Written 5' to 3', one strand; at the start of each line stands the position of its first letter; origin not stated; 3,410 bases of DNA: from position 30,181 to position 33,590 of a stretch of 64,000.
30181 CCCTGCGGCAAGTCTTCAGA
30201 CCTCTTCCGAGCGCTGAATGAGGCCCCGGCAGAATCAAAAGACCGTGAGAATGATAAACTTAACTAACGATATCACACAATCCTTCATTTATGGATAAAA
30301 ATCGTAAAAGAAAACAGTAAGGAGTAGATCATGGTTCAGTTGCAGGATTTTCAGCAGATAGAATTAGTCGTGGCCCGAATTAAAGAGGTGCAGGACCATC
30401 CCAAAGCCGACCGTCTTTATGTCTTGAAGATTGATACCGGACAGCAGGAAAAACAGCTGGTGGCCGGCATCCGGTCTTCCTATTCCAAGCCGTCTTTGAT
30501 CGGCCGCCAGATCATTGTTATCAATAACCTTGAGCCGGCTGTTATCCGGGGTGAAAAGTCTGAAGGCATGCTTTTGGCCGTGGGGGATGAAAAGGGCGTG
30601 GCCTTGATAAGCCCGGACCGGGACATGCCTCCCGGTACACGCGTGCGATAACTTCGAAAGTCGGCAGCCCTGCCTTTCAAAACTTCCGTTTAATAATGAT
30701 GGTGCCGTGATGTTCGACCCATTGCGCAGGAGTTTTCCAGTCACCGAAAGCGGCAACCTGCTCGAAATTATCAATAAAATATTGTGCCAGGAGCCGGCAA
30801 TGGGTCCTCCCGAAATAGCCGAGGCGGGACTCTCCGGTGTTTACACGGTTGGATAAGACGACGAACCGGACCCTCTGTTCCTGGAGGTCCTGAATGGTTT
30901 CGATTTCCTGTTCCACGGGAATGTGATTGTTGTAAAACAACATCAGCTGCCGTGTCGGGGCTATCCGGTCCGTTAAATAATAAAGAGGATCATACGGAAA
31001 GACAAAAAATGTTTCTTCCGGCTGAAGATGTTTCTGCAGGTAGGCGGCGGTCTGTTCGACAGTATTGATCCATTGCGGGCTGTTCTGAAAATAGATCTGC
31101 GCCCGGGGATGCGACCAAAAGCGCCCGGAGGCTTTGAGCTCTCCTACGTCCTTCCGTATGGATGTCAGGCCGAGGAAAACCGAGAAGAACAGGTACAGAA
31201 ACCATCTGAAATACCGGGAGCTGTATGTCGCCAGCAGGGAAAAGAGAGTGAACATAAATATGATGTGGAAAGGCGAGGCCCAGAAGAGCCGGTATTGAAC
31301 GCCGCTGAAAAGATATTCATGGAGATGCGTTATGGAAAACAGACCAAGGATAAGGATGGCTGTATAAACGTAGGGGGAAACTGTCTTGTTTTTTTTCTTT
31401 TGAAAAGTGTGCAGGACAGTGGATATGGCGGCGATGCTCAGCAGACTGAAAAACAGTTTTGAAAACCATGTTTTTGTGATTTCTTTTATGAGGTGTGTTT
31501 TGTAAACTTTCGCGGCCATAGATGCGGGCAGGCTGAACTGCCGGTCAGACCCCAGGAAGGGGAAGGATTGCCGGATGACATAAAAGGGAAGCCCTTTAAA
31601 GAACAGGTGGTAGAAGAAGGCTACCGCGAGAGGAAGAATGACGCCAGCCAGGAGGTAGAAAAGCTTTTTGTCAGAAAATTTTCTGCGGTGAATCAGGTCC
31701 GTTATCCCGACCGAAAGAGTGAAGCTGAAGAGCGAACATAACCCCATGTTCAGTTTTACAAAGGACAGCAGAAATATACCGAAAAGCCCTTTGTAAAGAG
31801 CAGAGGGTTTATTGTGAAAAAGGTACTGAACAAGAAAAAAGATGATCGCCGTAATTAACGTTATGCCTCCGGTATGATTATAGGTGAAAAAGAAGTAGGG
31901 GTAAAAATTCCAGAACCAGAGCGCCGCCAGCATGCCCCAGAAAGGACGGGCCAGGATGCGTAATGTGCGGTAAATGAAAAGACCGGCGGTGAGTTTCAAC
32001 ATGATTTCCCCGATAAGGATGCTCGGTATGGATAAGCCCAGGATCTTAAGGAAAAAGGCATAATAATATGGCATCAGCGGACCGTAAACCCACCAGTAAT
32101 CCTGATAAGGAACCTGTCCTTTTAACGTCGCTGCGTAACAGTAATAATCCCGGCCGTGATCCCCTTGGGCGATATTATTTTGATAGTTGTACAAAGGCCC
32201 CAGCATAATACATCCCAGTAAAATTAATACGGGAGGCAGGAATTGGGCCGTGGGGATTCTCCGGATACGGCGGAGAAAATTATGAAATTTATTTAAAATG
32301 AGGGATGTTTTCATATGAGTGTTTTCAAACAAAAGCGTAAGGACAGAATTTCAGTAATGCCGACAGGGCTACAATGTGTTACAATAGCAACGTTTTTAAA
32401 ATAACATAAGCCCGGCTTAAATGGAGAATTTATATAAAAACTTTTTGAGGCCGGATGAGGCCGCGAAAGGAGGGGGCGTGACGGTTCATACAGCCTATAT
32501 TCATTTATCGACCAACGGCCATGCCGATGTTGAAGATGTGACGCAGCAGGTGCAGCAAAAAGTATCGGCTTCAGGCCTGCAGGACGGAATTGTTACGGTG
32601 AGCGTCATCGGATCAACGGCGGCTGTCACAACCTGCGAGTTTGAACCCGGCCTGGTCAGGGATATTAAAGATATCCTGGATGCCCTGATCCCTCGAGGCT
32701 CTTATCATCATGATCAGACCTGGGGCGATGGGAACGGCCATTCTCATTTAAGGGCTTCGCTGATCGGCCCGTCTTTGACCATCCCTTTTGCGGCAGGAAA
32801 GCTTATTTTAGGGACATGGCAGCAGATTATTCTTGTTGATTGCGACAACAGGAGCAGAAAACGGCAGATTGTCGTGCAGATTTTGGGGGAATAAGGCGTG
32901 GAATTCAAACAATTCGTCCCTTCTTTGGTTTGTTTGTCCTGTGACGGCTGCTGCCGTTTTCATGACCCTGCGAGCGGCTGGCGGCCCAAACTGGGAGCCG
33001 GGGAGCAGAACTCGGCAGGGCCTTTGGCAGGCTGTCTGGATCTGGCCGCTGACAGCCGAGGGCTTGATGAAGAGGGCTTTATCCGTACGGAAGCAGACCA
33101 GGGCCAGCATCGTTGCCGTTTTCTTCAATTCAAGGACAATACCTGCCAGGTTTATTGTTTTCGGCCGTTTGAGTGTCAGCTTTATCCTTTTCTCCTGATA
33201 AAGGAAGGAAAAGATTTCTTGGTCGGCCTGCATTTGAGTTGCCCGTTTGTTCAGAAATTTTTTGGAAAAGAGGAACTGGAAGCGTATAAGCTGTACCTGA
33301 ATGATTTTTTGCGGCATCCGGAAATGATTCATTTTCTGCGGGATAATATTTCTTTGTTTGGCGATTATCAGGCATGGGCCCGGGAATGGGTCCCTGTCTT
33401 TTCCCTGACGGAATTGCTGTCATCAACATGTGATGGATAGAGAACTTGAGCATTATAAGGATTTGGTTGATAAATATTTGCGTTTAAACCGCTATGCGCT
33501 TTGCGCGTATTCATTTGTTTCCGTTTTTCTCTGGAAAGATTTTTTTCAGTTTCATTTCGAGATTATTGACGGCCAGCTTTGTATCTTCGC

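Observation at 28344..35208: Candidate envelope-modification cluster: two GT-C-like membrane glycosyltransferase paralogs, a tRNA-binding protein, a DUF2156 aminoacyl-tRNA-dependent transferase homolog, YkgJ and YjbQ proteins, and an exonuclease-WYL fusion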

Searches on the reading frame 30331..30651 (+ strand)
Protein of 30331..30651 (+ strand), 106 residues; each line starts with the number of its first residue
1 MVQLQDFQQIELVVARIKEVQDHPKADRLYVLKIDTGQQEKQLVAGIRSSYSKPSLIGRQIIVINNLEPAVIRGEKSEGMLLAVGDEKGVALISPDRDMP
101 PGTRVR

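Call 3: search_protein_families(library=pfam, proteins=[window:30331-30651:+], max_evalue=0.01)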
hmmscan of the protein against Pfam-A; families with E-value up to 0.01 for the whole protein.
window:30331-30651:+ (106 aa): 1 family
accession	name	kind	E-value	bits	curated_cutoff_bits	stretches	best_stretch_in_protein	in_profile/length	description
PF01588.26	tRNA_bind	-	6.8e-29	100.3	27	1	12-104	1-96/96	Putative tRNA binding domain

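Call 4: search_protein_families(library=ncbifam, proteins=[window:30331-30651:+], max_evalue=0.01)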
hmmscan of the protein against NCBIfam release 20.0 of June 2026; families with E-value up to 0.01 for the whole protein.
window:30331-30651:+ (106 aa): 12 families
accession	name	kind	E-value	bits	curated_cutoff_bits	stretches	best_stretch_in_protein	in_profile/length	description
TIGR00399.1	metG_C_term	equivalog_domain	1.6e-33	115.5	116.65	1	2-106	34-139/139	methionine--tRNA ligase subunit beta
NF001100.0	PRK00133.1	equivalog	2.4e-30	105.7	587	1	2-106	571-676/676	methionine--tRNA ligase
NF008900.0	PRK12267.1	equivalog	1.1e-28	100.1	598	1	2-106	543-648/648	methionine--tRNA ligase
NF007492.0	PRK10089.1-1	equivalog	1.3e-24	86.2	150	1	2-105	4-109/110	tRNA-binding protein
TIGR02222.1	chap_CsaA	subfamily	1.9e-17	63.2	119.65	1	5-105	2-106/107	export-related chaperone CsaA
NF007494.0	PRK10089.1-3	equivalog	2e-17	63.2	109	1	1-105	3-111/112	tRNA-binding protein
NF007495.0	PRK10089.1-4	equivalog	5e-15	56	117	1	2-105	5-112/113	tRNA-binding protein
NF007496.0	PRK10089.1-5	equivalog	4.2e-12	46.3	171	1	1-105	1-108/109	chaperone CsaA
NF007493.0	PRK10089.1-2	equivalog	1.6e-09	37.8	160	1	2-105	4-111/112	tRNA-binding protein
TIGR00472.1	pheT_bact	equivalog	3.9e-09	35.3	402.65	1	11-83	45-122/798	phenylalanine--tRNA ligase subunit beta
NF045867.1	PheT_Nterm_rel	equivalog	5.4e-09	36.3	120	1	10-83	87-164/171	TyrS-associated PheT N-terminal domain-related protein TapR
NF045760.1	YtpR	equivalog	1.2e-07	31.8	100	1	9-81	80-155/185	YtpR family tRNA-binding protein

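Call 68: search_protein_families(library=padloc, proteins=[window:30331-30651:+], max_evalue=0.001)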
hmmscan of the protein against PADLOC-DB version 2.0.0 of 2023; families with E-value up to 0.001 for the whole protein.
window:30331-30651:+ (106 aa): 0 families

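Call 80: search_solved_structures(query=window:30331-30651:+, max_evalue=0.00001)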
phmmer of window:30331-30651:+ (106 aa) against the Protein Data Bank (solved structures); distinct sequences matched with E-value up to 0.00001: 28.
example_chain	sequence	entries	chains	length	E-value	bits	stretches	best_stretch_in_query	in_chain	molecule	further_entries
5h34_A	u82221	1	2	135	3.5e-28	100.9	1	2-106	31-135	Methionine-tRNA ligase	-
1mkh_A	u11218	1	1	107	6.9e-27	96.8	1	2-106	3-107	C-terminal domain of Methionyl-tRNA synthetase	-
1rqg_A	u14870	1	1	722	3.9e-25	91.1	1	2-106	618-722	Methionyl-tRNA synthetase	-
3ers_X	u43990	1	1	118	4.3e-20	75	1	4-105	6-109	tRNA-binding protein ygjH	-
1pyb_A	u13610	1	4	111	7.4e-18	67.8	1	2-104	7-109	tRNA-binding protein Trbp111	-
8vtz_A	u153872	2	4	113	7.9e-18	67.7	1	2-104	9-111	Methionyl-tRNA synthetase beta subunit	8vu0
7d8r_A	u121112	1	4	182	4.4e-17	65.3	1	4-104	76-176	Microphthalmia-associated transcription factor,Methionyl-tRNA synthetase beta subunit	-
7d8s_A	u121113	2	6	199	5.8e-17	65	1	4-104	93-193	Microphthalmia-associated transcription factor,Methionyl-tRNA synthetase beta subunit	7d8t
5zkg_A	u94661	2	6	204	1.1e-13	54.5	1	4-104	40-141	Aminoacyl-tRna synthetase-interacting multifunctional protein P43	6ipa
1ntg_A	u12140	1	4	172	2.4e-12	50.1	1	10-98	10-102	Tyrosyl-tRNA synthetase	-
6wq6_A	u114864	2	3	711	2.3e-11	47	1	3-106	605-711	Methionine--tRNA ligase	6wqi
38li_A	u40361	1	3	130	6e-11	45.7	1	2-106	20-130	Methionine--tRNA ligase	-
4up7_A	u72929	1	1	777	1e-10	45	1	5-90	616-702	LYSINE--TRNA LIGASE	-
4up8_A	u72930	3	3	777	1e-10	44.9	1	5-90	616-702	LYSINE--TRNA LIGASE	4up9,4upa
1gd7_A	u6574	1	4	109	1.3e-10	44.6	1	1-105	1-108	CSAA PROTEIN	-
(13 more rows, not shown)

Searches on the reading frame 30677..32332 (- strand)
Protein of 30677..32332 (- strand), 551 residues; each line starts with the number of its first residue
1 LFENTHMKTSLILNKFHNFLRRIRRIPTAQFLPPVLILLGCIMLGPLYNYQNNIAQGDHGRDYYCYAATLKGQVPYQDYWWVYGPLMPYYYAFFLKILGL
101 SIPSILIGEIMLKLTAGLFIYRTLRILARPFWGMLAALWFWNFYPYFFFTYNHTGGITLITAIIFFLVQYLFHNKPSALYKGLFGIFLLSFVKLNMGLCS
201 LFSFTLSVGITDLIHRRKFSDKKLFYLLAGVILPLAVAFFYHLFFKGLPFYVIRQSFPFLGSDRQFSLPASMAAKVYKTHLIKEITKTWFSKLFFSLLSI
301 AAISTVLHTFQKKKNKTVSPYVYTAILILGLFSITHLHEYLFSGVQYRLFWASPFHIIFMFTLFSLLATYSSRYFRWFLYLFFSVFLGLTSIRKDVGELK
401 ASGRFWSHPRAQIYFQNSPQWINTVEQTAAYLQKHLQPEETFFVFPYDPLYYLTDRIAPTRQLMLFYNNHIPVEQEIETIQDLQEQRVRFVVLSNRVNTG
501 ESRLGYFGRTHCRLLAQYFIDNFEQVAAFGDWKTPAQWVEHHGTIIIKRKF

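Call 3: search_protein_families(library=pfam, proteins=[window:30677-32332:-], max_evalue=0.01)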
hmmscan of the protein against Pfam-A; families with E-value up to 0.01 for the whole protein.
window:30677-32332:- (551 aa): 0 families

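Call 4: search_protein_families(library=ncbifam, proteins=[window:30677-32332:-], max_evalue=0.01)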
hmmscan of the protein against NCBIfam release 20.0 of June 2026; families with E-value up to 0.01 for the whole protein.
window:30677-32332:- (551 aa): 0 families

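Call 68: search_protein_families(library=padloc, proteins=[window:30677-32332:-], max_evalue=0.001)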
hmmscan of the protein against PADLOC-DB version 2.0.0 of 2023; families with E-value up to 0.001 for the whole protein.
window:30677-32332:- (551 aa): 0 families

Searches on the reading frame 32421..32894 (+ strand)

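Call 3: search_protein_families(library=pfam, proteins=[window:32421-32894:+], max_evalue=0.01)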
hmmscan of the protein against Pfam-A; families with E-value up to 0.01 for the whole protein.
window:32421-32894:+ (157 aa): 1 family
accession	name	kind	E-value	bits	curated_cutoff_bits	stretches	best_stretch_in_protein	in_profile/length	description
PF01894.22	UPF0047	-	1.8e-35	122.1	27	1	39-154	1-117/117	Uncharacterised protein family UPF0047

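Call 4: search_protein_families(library=ncbifam, proteins=[window:32421-32894:+], max_evalue=0.01)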
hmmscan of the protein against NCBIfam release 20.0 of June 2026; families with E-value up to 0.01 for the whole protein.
window:32421-32894:+ (157 aa): 1 family
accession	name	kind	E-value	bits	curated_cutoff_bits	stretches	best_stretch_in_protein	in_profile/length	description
TIGR00149.1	TIGR00149_YjbQ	hypoth_equivalog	1.4e-27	96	67.75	1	28-157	4-132/132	secondary thiamine-phosphate synthase enzyme YjbQ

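Call 68: search_protein_families(library=padloc, proteins=[window:32421-32894:+], max_evalue=0.001)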
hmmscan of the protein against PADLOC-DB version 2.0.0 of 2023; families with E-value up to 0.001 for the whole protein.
window:32421-32894:+ (157 aa): 0 families

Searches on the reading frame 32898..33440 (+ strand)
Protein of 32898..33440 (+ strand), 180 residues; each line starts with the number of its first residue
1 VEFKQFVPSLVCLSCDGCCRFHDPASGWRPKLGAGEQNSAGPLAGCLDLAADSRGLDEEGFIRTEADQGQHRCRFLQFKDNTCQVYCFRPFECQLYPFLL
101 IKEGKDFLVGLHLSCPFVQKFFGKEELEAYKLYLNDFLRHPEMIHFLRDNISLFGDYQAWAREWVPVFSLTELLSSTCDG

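Call 3: search_protein_families(library=pfam, proteins=[window:32898-33440:+], max_evalue=0.01)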
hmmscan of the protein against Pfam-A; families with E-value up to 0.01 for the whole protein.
window:32898-33440:+ (180 aa): 1 family
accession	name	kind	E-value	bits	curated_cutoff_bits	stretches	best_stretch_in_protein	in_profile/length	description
PF03692.20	CxxCxxCC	-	6.6e-05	24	23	1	12-103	2-73/85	Putative zinc- or iron-chelating domain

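Call 4: search_protein_families(library=ncbifam, proteins=[window:32898-33440:+], max_evalue=0.01)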
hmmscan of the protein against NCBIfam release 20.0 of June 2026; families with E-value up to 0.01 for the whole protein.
window:32898-33440:+ (180 aa): 0 families

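Call 68: search_protein_families(library=padloc, proteins=[window:32898-33440:+], max_evalue=0.001)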
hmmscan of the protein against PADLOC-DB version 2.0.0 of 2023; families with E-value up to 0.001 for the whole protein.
window:32898-33440:+ (180 aa): 0 families

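Call 81: search_solved_structures(query=window:32898-33440:+, max_evalue=1)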
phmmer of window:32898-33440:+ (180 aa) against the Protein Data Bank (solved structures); distinct sequences matched with E-value up to 1: 2.
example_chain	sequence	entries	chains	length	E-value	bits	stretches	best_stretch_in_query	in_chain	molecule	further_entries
7qjf_A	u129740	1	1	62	0.69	12.7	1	121-180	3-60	Lytic conversion lipoprotein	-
8a60_B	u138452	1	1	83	0.95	12.3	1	120-180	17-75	Lytic conversion lipoprotein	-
